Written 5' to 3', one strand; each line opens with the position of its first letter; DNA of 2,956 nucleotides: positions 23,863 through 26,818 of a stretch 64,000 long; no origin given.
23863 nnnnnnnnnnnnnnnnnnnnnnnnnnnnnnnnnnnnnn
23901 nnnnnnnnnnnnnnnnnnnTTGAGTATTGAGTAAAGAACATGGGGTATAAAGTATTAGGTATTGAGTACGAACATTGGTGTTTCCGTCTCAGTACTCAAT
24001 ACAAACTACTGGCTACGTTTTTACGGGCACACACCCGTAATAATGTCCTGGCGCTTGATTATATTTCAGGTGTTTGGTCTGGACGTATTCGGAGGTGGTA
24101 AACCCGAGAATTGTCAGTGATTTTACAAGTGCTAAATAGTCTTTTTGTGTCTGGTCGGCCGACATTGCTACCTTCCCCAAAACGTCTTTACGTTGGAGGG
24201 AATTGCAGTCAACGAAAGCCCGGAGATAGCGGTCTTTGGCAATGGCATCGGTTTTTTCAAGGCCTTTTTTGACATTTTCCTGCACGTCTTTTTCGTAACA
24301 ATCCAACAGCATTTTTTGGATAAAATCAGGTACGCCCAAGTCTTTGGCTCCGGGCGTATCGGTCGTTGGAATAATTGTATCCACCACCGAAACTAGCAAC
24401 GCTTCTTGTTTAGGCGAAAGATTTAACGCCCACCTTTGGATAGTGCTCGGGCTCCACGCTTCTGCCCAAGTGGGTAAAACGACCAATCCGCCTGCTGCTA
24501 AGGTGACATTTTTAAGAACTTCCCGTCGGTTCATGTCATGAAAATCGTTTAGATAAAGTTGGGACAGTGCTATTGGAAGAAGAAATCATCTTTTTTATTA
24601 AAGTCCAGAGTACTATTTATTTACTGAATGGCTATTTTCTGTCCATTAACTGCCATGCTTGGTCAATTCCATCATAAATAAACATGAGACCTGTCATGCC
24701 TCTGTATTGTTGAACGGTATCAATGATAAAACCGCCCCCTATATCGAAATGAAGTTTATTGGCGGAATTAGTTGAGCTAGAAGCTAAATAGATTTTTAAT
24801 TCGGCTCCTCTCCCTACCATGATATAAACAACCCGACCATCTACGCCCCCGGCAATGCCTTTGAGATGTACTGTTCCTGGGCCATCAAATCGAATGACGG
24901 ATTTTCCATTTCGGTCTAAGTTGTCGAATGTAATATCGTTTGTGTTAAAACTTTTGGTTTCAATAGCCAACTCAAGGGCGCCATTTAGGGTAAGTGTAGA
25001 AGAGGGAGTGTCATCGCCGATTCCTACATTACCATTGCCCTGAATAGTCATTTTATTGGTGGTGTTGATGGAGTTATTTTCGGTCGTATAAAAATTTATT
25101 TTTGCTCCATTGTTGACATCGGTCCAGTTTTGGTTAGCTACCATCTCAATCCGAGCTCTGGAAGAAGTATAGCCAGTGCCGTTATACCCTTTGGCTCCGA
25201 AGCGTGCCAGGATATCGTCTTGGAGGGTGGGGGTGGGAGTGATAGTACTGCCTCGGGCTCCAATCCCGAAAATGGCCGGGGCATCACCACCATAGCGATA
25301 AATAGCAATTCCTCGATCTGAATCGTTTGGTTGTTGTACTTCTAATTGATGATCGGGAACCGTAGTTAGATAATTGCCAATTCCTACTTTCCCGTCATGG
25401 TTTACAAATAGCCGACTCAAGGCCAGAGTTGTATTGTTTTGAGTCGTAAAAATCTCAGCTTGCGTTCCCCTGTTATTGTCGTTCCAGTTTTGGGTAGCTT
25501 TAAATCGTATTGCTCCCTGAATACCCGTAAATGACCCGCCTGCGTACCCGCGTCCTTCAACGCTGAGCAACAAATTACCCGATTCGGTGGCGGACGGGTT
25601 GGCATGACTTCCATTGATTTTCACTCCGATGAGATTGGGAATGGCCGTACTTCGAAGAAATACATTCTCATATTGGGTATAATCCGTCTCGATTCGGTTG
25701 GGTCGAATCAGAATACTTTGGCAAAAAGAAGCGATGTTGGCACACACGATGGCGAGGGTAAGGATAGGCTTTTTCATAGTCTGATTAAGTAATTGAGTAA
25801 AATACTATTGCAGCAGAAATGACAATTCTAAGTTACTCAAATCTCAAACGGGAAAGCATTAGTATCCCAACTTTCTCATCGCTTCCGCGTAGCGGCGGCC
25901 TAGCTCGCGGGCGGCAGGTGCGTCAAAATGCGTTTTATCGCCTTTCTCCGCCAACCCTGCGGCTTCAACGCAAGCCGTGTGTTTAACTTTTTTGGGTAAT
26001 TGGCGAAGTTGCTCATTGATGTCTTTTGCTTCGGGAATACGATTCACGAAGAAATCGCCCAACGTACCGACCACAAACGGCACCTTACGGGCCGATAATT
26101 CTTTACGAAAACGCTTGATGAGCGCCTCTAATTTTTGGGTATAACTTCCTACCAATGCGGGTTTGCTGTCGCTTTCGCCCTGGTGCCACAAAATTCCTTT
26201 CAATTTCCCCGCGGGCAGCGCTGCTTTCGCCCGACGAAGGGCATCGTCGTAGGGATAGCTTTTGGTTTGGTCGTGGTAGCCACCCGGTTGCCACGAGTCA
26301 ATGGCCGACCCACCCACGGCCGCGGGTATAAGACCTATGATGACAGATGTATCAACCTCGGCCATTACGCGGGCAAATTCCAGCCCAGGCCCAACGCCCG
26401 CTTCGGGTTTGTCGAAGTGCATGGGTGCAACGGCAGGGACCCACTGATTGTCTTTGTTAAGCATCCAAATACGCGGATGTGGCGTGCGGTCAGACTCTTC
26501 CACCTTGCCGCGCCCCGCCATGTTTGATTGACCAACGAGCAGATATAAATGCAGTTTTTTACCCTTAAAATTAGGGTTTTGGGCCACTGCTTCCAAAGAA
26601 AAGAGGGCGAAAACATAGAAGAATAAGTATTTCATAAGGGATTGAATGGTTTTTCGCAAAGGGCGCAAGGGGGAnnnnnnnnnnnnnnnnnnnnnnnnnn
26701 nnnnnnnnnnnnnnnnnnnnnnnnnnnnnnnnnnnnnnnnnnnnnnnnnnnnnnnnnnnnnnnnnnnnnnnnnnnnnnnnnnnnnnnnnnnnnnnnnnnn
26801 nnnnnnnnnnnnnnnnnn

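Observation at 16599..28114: SusC/SusD locus without glycoside hydrolases but with a periplasmic oxidative module, an acetylesterase and a sulfatase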

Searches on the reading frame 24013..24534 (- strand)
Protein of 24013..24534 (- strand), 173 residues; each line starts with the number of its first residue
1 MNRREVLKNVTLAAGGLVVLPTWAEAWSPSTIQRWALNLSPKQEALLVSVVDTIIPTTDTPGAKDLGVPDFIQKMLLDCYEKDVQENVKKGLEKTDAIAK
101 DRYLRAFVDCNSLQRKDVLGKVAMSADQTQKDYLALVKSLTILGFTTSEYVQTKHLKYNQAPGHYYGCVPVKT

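Call 3: search_protein_families(library=pfam, proteins=[window:24013-24534:-], max_evalue=0.01)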
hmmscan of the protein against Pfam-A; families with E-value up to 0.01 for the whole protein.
window:24013-24534:- (173 aa): 1 family
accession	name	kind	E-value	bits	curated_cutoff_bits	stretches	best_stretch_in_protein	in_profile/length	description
PF13618.11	Gluconate_2-dh3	-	4.1e-32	111.8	23.4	1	42-163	2-135/135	Gluconate 2-dehydrogenase subunit 3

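Call 8: search_protein_families(library=ncbifam, proteins=[window:24013-24534:-], max_evalue=0.001)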
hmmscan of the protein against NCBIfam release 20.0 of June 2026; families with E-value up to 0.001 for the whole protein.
window:24013-24534:- (173 aa): 0 families

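Call 11: search_solved_structures(query=window:24013-24534:-, max_evalue=1)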
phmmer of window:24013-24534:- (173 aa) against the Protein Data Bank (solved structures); distinct sequences matched with E-value up to 1: 1.
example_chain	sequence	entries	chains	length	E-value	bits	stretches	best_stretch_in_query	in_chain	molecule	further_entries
7od9_C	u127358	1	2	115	0.74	12.6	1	24-109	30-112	C-terminal domain of CheF from Methanococcus maripaludis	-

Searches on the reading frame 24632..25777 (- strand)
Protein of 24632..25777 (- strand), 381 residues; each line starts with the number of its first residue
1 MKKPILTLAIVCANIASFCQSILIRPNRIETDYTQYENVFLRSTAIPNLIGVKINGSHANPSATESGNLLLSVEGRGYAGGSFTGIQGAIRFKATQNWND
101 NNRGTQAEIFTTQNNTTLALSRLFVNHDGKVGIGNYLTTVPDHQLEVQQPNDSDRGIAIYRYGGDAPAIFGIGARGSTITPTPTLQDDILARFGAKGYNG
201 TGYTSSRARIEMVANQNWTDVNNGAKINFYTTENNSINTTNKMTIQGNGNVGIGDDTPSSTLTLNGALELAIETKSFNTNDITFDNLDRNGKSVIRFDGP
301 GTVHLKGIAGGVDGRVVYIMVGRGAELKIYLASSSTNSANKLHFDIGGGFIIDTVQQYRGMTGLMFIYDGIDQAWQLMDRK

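Call 3: search_protein_families(library=pfam, proteins=[window:24632-25777:-], max_evalue=0.01)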
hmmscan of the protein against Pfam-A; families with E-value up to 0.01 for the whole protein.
window:24632-25777:- (381 aa): 0 families

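Call 8: search_protein_families(library=ncbifam, proteins=[window:24632-25777:-], max_evalue=0.001)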
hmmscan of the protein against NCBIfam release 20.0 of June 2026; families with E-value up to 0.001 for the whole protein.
window:24632-25777:- (381 aa): 0 families

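Call 56: search_solved_structures(query=window:24632-25777:-, max_evalue=1)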
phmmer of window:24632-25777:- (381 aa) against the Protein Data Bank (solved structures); distinct sequences matched with E-value up to 1: 6.
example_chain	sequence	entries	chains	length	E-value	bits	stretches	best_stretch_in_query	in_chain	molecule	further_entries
8oml_A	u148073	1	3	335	1.4e-11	47.2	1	170-269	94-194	Cell wall surface anchor family protein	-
8on4_A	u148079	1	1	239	2.9e-10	42.9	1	173-269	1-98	Cell wall surface anchor family protein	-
4uw7_A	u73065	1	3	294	0.016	17.5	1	63-130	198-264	L-SHAPED TAIL FIBER PROTEIN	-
8ond_A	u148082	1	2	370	0.019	17.2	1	213-268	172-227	bd2133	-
5aq5_A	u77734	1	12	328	0.024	16.9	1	63-130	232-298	L-SHAPED TAIL FIBER PROTEIN PB8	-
4uw8_A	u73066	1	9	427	0.068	15.4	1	63-130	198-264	L-SHAPED TAIL FIBER PROTEIN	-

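Call 63: search_protein_representatives(protein=window:24632-25777:-)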
Query: 381 residues. Proteins with E-value up to 0.001 (for the whole library): 5241; up to 1e-10: 904; up to 1e-30: 41. The best 150 are listed.
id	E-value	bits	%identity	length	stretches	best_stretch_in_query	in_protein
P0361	3.3e-252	852.2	100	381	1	1-381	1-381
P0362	6.1e-91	321.6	45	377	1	16-378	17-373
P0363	2.3e-82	293.4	45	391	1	11-312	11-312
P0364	2.8e-78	279.9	46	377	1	4-378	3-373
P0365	1.5e-77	277.5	47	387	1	2-326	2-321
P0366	3.2e-65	237.0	43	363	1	33-378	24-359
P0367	5.8e-65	236.1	42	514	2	13-262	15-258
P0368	5.7e-64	232.8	38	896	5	48-267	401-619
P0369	4.9e-52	193.6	38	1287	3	46-263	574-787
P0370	2.6e-47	178.1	40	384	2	115-378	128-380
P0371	1.3e-44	169.1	35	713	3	54-263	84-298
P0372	4.6e-44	167.3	38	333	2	4-159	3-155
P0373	2.8e-43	164.7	37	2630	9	126-269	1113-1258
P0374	3.5e-43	164.5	35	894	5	86-265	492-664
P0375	2.2e-41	158.5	40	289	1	117-378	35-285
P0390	4.4e-34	134.5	35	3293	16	156-268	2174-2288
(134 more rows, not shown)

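Call 66: search_protein_families(library=pfam, proteins=[window:24632-25777:-], max_evalue=1)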
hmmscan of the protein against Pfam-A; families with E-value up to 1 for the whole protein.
window:24632-25777:- (381 aa): 1 family
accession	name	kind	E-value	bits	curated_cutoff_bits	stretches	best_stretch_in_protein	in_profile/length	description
PF00954.25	S_locus_glycop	-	0.096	13.7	24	0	78-153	6-80/111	S-locus glycoprotein domain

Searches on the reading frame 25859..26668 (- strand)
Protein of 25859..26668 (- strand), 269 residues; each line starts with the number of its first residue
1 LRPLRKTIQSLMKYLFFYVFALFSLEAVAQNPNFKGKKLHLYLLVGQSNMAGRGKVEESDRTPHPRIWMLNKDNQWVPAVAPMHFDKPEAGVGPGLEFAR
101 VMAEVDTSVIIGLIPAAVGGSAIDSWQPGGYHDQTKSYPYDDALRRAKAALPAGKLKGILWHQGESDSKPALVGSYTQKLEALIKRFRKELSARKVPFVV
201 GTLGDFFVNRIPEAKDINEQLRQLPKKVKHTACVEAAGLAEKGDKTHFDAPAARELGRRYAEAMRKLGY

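Call 3: search_protein_families(library=pfam, proteins=[window:25859-26668:-], max_evalue=0.01)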
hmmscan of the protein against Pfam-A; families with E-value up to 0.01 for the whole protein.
window:25859-26668:- (269 aa): 1 family
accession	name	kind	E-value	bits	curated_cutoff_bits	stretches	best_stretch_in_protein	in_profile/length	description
PF03629.24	SASA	-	1.6e-67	227.9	24.8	1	39-265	2-225/226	Carbohydrate esterase, sialic acid-specific acetylesterase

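Call 8: search_protein_families(library=ncbifam, proteins=[window:25859-26668:-], max_evalue=0.001)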
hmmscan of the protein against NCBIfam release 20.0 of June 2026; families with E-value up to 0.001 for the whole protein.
window:25859-26668:- (269 aa): 0 families

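Call 28: search_solved_structures(query=window:25859-26668:-, max_evalue=0.001)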
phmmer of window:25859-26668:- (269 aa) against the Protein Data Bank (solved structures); distinct sequences matched with E-value up to 0.001: 6.
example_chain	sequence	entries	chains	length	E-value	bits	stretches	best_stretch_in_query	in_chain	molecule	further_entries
1zmb_A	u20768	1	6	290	7.1e-36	127.1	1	41-264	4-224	Acetylxylan esterase related enzyme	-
2apj_A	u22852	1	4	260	2.6e-25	92.5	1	41-263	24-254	Putative Esterase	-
7kmm_A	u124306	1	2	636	8.5e-07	31.8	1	155-269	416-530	Sialic acid-specific 9-O-acetylesterase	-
9ega_A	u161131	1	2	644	5.7e-06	29.1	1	143-268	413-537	Sialate O-acetylesterase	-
3pt5_A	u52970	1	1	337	3.7e-05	26.4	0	91-192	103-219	NANS (YJHS), A 9-O-acetyl N-acetylneuraminic acid esterase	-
9h4u_A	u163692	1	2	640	7e-05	25.5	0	152-265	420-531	Carbohydrate esterase FI8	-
